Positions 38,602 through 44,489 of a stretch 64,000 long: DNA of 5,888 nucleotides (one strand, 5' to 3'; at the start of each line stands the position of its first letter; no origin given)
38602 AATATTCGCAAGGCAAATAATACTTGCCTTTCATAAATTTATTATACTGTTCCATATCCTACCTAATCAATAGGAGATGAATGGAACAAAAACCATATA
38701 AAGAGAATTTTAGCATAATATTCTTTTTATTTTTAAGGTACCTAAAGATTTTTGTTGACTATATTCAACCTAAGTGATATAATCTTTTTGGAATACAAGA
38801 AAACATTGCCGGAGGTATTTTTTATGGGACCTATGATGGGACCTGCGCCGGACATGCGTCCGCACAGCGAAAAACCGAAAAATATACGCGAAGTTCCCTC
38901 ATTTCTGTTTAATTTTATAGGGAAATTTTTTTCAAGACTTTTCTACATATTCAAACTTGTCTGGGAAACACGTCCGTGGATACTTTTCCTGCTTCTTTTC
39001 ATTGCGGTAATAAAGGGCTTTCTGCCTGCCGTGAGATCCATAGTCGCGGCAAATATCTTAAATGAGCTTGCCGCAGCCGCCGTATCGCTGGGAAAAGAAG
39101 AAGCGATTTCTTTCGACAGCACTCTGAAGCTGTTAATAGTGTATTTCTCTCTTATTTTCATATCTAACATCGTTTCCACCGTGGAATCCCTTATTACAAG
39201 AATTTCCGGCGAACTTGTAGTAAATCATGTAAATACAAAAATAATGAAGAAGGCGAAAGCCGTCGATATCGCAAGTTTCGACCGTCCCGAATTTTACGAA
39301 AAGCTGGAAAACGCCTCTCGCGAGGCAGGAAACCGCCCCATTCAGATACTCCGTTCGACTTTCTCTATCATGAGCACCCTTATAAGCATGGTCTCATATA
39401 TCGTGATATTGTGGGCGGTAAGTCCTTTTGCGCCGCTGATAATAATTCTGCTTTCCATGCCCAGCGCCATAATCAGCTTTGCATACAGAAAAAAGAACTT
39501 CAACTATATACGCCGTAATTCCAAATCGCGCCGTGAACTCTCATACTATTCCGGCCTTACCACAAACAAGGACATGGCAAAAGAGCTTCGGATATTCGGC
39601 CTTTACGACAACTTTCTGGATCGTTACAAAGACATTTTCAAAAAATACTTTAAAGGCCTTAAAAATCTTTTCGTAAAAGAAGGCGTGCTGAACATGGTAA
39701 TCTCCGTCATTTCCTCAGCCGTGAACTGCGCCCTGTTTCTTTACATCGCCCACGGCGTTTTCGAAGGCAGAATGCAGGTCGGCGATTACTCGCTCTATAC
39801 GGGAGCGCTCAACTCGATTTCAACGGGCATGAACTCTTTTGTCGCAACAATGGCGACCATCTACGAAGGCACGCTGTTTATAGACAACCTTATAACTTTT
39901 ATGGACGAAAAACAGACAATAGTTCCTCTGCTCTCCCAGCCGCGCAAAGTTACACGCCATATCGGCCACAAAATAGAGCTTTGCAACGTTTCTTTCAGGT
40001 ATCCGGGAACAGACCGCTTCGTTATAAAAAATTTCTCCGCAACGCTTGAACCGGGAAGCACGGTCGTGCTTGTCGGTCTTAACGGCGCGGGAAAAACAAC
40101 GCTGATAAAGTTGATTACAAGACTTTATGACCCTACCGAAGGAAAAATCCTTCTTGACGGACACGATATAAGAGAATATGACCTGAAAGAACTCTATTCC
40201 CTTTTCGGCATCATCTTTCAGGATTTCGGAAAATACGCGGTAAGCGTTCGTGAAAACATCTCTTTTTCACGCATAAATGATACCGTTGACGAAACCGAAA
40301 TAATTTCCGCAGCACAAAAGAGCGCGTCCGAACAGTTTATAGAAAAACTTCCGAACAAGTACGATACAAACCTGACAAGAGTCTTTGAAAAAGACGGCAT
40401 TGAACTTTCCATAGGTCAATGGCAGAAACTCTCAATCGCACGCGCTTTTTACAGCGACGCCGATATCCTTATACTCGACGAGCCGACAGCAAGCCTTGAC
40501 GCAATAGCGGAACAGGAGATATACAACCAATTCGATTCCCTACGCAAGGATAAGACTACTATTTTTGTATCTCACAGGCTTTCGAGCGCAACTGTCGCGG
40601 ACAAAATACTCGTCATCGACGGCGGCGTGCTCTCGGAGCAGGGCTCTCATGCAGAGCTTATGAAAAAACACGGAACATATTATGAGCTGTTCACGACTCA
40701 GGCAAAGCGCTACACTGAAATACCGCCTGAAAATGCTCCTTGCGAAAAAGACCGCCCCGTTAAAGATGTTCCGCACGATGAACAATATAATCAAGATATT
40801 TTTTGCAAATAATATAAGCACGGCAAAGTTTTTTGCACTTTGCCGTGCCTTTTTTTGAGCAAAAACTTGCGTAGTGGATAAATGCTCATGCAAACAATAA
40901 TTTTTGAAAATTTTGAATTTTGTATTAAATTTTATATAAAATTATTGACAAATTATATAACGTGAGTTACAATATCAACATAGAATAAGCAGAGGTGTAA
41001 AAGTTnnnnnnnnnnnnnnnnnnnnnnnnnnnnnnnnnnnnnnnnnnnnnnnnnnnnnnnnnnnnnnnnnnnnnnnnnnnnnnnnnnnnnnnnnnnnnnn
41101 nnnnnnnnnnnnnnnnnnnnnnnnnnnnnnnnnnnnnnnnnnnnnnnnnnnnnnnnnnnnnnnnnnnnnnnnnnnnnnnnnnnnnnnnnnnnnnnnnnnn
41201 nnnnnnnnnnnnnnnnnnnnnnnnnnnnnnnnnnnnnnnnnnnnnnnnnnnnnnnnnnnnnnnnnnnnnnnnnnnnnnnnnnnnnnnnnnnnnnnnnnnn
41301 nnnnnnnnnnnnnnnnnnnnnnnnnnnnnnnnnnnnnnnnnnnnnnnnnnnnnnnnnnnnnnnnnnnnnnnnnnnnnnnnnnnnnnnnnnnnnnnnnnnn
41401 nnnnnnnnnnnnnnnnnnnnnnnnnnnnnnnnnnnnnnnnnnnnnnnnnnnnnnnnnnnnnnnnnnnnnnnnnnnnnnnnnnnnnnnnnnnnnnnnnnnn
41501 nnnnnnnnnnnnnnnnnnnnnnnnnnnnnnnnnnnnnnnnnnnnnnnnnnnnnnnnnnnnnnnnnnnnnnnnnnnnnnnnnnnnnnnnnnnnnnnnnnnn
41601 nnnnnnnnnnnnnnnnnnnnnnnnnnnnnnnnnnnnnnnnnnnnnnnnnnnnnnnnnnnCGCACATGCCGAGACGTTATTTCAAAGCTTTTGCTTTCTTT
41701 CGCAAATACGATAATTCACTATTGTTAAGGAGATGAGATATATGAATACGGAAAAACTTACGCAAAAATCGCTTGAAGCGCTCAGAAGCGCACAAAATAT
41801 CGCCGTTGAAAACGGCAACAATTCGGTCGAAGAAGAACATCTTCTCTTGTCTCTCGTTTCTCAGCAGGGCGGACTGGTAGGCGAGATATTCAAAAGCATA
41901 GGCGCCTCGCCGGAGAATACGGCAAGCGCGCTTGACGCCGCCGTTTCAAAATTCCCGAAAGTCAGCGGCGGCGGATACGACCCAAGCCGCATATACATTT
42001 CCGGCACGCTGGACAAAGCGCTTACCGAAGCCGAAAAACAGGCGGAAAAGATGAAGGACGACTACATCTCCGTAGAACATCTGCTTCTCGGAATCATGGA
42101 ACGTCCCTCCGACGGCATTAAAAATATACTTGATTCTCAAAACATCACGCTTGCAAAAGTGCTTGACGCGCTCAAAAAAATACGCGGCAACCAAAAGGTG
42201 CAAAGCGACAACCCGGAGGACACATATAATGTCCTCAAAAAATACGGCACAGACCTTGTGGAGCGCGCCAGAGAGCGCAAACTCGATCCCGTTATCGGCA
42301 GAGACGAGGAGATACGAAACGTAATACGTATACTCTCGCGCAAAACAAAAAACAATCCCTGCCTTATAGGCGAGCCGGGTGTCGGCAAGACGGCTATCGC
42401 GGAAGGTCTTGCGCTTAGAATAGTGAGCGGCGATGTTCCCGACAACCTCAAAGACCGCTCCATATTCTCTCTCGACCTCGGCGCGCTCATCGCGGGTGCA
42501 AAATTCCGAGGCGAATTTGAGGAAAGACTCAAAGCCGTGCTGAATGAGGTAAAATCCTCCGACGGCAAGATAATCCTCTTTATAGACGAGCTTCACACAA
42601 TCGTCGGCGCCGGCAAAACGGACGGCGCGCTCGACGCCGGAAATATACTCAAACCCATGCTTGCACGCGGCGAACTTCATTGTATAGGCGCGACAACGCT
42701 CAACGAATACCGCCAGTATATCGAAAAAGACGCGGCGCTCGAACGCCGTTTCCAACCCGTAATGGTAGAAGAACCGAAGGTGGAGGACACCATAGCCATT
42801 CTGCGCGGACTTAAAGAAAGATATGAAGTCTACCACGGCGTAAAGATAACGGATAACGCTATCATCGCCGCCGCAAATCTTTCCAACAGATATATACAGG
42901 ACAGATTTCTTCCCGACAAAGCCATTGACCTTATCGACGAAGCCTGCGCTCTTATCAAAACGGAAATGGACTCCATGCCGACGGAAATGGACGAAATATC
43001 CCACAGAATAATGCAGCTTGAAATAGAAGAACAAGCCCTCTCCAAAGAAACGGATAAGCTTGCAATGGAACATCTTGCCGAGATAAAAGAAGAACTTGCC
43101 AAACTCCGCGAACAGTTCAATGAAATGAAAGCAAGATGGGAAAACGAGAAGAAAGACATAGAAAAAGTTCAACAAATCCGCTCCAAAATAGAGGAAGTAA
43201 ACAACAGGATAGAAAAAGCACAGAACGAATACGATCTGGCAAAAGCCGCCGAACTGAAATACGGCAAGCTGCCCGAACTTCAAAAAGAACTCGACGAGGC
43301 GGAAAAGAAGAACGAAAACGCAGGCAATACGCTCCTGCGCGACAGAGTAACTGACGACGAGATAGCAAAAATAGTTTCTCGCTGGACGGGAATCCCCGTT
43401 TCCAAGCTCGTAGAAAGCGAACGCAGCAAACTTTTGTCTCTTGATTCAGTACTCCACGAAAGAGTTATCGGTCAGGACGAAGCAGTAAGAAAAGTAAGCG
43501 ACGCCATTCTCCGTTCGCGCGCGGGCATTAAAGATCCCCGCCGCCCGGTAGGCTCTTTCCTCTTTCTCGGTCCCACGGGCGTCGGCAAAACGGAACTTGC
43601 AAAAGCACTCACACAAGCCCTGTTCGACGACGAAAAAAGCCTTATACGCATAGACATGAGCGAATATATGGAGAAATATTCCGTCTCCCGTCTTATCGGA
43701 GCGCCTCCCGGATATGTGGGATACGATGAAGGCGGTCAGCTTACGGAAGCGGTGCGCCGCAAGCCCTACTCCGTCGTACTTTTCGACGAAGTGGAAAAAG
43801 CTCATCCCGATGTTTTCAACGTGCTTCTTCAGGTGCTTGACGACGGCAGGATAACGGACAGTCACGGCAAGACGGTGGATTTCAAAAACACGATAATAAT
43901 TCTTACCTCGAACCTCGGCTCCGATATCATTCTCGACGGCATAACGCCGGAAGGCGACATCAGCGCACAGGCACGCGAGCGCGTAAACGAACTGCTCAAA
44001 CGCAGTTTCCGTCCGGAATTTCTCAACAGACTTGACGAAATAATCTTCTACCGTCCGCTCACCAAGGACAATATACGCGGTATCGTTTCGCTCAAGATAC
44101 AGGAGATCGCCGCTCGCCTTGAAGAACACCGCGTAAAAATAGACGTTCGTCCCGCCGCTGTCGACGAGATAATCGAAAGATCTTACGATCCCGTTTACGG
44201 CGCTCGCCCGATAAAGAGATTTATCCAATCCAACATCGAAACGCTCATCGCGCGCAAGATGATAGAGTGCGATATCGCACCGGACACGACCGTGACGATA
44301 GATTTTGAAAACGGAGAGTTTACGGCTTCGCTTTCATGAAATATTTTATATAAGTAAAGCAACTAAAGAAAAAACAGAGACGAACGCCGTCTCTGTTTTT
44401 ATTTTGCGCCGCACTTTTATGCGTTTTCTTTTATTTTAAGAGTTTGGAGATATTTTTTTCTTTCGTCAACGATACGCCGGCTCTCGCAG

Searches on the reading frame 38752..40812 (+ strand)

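Call 70: search_protein_families(library=pfam, proteins=[window:38752-40812:+], max_evalue=0.00001)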
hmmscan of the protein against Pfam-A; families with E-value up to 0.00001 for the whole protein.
window:38752-40812:+ (686 aa): 3 families
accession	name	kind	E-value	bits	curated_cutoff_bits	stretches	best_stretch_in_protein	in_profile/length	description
PF00005.33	ABC_tran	-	1.1e-32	113.9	25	1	426-580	2-137/137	ABC transporter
PF00664.28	ABC_membrane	-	2.3e-09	37.8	28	1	78-350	1-264/274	ABC transporter transmembrane region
PF13304.12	AAA_21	-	1.1e-06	29.3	27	0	438-459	2-23/304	AAA domain, putative AbiEii toxin, Type IV TA system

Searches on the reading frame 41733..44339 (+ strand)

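Call 70: search_protein_families(library=pfam, proteins=[window:41733-44339:+], max_evalue=0.00001)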
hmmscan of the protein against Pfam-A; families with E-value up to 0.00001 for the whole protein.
window:41733-44339:+ (868 aa): 15 families
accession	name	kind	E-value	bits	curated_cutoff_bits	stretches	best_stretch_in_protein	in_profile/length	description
PF07724.20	AAA_2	-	3.8e-71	238.9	27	1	604-770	1-166/166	AAA domain (Cdc48 subfamily)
PF17871.7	AAA_lid_9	-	8.9e-35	119.2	22.8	1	350-451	2-103/104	AAA lid domain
PF00004.35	AAA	-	1.2e-24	87.7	21.2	2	210-323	2-110/131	ATPase family associated with various cellular activities (AAA)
PF10431.15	ClpB_D2-small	-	2.8e-23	82.2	21.9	1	776-856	1-81/81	C-terminal, D2-small domain, of ClpB protein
PF02861.25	Clp_N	-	6.8e-23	81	20.7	2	100-152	1-53/53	Clp amino terminal domain, pathogenicity island component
PF07728.20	AAA_5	-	4.6e-18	66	22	1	609-728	2-123/139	AAA domain (dynein-related subfamily)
PF13191.12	AAA_16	-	2.4e-10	41.6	32.6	0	187-238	2-63/167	AAA ATPase domain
PF13401.12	AAA_22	-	1.1e-09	39.1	27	0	608-704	7-110/130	AAA domain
PF00158.32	Sigma54_activat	-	2.8e-09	37.3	20.2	1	608-711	24-126/168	Sigma-54 interaction domain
PF20720.3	nSTAND3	-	3.1e-08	33.9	27.2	0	205-232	16-43/155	Novel STAND NTPase 3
PF13173.12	AAA_14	-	3.9e-06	27.3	27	0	610-705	6-88/129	AAA domain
PF12775.13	AAA_7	-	4.1e-06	26.9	25.8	0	608-655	35-82/181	P-loop containing dynein motor region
PF05729.18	NACHT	-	5.1e-06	26.9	26.7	0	210-249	4-42/167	NACHT domain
PF05621.17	TniB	-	6.9e-06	26.1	22.4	0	227-346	69-185/189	Bacterial TniB protein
PF01695.23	IstB_IS21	-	8.3e-06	25.9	24.1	0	610-629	96-115/238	IstB-like ATP binding protein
